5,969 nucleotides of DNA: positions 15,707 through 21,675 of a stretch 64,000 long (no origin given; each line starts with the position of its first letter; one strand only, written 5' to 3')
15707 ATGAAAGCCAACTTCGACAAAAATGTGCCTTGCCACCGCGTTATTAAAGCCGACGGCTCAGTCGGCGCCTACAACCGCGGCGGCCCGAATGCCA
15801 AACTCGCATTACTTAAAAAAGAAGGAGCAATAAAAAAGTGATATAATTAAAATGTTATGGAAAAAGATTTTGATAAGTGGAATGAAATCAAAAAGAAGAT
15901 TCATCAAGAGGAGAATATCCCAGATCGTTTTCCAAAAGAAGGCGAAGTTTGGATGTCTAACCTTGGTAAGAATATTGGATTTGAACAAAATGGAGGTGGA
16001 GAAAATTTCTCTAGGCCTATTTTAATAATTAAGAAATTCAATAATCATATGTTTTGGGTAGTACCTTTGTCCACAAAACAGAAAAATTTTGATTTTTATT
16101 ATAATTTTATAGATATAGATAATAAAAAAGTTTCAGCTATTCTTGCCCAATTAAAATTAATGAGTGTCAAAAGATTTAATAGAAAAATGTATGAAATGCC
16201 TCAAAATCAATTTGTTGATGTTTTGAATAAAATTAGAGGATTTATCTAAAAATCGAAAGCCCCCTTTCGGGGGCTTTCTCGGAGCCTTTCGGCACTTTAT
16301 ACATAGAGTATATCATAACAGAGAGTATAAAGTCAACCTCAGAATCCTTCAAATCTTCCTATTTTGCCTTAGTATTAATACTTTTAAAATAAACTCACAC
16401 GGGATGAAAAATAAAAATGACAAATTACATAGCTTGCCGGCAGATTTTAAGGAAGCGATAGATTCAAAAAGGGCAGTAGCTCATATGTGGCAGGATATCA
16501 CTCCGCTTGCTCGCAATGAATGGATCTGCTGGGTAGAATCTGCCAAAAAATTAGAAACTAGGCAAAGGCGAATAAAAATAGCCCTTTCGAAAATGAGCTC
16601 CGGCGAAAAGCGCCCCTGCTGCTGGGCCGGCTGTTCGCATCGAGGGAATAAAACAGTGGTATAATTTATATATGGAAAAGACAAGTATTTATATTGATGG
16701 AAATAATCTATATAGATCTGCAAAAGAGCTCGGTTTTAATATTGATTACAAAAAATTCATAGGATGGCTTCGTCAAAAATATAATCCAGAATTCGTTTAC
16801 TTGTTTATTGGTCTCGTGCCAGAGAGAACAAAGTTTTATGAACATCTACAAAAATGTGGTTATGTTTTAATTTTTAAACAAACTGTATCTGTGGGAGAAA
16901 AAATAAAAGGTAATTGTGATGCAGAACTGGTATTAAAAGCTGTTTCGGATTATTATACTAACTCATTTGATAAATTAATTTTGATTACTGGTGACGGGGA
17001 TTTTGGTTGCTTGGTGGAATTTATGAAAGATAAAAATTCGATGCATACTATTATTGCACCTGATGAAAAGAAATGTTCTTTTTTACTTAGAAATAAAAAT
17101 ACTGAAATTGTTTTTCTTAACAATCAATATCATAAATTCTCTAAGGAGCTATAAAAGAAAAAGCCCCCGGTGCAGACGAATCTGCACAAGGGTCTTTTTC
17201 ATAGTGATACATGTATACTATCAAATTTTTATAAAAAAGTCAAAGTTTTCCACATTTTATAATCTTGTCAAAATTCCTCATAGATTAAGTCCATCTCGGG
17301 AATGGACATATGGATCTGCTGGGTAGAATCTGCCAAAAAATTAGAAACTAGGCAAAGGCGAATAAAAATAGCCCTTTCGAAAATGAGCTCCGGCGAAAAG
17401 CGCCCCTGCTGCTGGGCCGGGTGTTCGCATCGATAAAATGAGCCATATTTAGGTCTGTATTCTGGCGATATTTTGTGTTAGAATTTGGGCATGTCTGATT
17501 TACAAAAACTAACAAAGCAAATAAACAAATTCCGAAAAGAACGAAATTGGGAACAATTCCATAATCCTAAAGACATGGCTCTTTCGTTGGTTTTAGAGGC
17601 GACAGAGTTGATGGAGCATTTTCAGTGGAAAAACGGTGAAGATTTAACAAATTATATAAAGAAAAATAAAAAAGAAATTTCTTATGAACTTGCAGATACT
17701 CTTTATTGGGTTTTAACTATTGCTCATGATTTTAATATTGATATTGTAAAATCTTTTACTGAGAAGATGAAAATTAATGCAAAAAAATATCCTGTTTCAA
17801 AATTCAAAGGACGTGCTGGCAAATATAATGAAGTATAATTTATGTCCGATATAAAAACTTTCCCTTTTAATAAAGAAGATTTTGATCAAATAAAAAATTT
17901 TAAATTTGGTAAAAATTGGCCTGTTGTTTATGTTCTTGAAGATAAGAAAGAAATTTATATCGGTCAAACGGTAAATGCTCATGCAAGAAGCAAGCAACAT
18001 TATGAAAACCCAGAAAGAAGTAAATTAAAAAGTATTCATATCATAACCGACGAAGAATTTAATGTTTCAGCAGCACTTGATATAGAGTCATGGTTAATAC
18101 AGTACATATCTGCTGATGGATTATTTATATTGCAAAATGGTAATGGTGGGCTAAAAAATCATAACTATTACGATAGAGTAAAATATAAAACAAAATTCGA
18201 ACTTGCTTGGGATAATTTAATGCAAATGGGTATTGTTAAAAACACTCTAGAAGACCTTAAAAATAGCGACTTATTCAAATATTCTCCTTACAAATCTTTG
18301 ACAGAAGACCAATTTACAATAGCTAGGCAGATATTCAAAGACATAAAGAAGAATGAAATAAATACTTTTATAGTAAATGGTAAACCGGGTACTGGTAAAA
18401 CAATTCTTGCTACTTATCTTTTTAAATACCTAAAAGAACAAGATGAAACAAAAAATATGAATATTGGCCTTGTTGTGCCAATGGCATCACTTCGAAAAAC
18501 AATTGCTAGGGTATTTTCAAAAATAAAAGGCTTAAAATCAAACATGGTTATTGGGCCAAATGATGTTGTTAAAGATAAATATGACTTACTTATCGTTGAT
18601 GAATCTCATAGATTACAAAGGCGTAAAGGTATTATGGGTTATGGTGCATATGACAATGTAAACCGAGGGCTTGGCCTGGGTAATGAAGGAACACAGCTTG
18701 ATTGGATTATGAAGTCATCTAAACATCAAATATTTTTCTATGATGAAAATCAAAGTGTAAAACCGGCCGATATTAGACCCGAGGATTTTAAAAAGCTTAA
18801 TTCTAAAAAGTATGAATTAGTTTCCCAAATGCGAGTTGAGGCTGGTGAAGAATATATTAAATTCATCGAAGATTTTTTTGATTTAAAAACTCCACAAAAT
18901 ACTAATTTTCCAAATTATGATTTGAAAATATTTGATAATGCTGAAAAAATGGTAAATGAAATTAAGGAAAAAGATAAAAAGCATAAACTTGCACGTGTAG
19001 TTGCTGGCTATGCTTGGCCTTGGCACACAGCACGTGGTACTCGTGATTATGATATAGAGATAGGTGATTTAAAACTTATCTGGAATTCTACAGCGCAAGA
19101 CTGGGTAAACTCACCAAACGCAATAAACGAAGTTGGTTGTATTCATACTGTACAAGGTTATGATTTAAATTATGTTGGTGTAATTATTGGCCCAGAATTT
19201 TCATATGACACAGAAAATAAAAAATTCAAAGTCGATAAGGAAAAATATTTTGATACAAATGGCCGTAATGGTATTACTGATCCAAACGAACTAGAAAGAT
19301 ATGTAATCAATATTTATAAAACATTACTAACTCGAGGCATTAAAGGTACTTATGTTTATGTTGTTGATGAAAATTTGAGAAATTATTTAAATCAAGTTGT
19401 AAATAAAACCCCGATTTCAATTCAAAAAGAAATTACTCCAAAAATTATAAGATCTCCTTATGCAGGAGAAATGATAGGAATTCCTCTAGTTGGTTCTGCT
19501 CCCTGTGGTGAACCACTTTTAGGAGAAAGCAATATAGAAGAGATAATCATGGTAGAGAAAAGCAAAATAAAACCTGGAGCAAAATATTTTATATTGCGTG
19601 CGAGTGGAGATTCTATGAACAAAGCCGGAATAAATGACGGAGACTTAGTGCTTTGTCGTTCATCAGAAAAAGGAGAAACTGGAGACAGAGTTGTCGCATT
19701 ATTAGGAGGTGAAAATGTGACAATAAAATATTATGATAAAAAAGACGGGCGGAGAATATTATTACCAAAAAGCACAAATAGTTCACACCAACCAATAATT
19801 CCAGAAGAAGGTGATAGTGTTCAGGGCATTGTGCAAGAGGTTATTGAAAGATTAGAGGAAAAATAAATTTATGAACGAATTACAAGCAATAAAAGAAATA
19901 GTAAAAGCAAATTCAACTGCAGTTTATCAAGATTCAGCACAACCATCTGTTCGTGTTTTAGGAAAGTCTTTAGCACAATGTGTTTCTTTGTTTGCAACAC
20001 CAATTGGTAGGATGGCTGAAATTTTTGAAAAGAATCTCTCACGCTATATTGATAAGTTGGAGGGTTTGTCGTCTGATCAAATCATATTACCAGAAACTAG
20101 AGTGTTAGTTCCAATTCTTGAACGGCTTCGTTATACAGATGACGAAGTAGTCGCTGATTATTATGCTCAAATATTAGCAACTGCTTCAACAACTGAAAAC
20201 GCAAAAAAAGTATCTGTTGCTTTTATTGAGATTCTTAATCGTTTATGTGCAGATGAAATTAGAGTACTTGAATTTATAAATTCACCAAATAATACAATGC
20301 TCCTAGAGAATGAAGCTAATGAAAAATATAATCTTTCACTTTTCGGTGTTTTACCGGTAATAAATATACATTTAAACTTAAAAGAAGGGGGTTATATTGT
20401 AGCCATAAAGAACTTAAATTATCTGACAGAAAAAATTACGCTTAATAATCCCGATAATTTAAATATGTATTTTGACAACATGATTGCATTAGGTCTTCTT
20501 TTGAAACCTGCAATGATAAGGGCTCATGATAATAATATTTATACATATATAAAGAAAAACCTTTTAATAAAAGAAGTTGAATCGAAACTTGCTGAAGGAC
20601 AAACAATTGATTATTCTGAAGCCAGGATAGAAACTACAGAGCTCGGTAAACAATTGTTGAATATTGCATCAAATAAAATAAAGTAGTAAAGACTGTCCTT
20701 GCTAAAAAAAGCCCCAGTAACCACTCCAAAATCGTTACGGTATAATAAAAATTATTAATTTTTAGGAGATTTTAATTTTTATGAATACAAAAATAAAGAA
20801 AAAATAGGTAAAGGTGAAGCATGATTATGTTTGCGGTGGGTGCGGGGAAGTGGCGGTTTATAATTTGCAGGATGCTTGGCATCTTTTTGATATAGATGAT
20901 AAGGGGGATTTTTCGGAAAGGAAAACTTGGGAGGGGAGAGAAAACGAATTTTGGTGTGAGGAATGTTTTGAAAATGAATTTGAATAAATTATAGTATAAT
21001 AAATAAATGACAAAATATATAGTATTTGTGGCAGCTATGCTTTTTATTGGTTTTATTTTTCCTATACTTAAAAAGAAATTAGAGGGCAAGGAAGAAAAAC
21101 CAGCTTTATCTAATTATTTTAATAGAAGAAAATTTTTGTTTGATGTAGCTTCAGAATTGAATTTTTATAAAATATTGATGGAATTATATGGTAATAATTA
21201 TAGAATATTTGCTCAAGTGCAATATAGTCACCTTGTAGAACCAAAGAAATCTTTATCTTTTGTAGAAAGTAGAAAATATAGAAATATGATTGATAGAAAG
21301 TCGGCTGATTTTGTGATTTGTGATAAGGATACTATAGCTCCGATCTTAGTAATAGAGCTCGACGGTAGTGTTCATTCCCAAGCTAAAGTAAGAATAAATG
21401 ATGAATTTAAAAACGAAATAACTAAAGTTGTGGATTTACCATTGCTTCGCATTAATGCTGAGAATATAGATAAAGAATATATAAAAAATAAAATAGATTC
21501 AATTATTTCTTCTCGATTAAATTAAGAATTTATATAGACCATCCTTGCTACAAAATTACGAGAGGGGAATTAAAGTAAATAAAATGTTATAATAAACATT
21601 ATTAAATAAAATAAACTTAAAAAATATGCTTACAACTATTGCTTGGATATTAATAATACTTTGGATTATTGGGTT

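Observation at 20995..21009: Pervasive TATAAT-(6-9 nt)-ATG arrangement implies leaderless mRNAs as a dominant start mode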

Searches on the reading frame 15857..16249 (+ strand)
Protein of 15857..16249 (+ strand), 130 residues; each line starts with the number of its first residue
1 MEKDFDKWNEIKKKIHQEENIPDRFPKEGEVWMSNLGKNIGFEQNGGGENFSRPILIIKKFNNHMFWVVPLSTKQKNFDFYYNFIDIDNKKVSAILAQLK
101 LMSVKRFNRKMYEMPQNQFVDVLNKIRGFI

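Call 43: search_protein_families(library=pfam, proteins=[window:15857-16249:+], max_evalue=0.01)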
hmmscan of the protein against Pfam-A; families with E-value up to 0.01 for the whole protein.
window:15857-16249:+ (130 aa): 1 family
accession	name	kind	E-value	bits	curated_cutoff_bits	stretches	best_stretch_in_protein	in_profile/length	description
PF02452.23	PemK_toxin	-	1.6e-07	32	23.1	1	27-127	1-106/109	PemK-like, MazF-like toxin of type II toxin-antitoxin system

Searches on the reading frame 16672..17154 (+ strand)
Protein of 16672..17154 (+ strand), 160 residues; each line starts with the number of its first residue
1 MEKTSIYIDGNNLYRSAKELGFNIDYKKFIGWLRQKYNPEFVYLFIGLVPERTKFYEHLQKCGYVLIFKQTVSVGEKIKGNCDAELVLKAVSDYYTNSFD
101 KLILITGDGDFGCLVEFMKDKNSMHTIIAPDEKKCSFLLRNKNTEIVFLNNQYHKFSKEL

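Call 43: search_protein_families(library=pfam, proteins=[window:16672-17154:+], max_evalue=0.01)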
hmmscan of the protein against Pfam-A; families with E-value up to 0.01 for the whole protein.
window:16672-17154:+ (160 aa): 1 family
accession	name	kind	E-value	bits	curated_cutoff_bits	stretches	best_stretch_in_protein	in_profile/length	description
PF01936.24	NYN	-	6.4e-17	62.9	24.2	1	3-144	1-139/145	NYN domain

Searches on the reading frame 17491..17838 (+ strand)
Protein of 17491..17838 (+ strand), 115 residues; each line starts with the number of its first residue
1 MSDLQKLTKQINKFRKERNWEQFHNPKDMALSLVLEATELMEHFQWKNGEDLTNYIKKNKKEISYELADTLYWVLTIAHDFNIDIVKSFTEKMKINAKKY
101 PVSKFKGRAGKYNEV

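Call 43: search_protein_families(library=pfam, proteins=[window:17491-17838:+], max_evalue=0.01)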
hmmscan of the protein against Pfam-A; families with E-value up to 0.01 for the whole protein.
window:17491-17838:+ (115 aa): 4 families
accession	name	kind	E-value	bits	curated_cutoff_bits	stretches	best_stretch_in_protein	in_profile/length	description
PF12643.12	MazG-like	-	6.4e-13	49.2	27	1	32-114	2-84/85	MazG-like family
PF01503.22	PRA-PH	-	0.00041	21.1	21.3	1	57-89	47-79/86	Phosphoribosyl-ATP pyrophosphohydrolase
PF03819.22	MazG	-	0.00059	20.5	22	1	26-94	3-67/74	MazG nucleotide pyrophosphohydrolase domain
PF08761.16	dUTPase_2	-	0.00089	20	22.9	1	9-92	10-94/162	dUTPase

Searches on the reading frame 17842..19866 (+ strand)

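Call 14: search_protein_families(library=pfam, proteins=[window:17842-19866:+])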
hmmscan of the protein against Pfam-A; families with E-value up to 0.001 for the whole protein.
window:17842-19866:+ (674 aa): 7 families
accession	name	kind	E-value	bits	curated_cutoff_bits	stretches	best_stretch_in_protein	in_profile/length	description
PF09848.15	SLFN-g3_helicase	-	1.9e-70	238.4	24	1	175-509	3-354/354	Schlafen group 3, DNA/RNA helicase domain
PF00717.28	Peptidase_S24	-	9.9e-21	74.1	23.3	1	548-657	1-106/116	Peptidase S24-like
PF04851.21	ResIII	-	1.3e-08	35.4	22.5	1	152-230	3-78/164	Type III restriction enzyme, res subunit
PF24883.2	NPHP3_N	-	3.9e-05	24.4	24.8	1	162-202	9-51/164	Nephrocystin 3, N-terminal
PF05970.20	PIF1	-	4.4e-05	23.6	25.9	1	153-202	2-51/223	PIF1-like helicase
PF13191.12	AAA_16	-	0.00031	21.7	32.6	1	156-228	7-82/167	AAA ATPase domain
PF00270.35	DEAD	-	0.0004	20.6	26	0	160-238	3-81/167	DEAD/DEAH box helicase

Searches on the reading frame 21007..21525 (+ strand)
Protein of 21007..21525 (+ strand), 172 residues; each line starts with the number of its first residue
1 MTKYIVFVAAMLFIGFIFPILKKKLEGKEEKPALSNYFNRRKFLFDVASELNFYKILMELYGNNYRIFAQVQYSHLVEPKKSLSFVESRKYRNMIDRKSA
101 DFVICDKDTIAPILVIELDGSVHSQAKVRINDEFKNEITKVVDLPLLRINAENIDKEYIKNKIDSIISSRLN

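Call 43: search_protein_families(library=pfam, proteins=[window:21007-21525:+], max_evalue=0.01)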
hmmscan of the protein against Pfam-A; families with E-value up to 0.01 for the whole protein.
window:21007-21525:+ (172 aa): 2 families
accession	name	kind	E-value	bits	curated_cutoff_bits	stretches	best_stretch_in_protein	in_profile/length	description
PF10881.14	DUF2726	-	1.5e-25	89.8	24.7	1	49-164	8-124/126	Protein of unknown function (DUF2726)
PF04613.19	LpxD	-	0.0061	16.8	30.8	0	81-109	16-44/70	UDP-3-O-[3-hydroxymyristoyl] glucosamine N-acyltransferase, LpxD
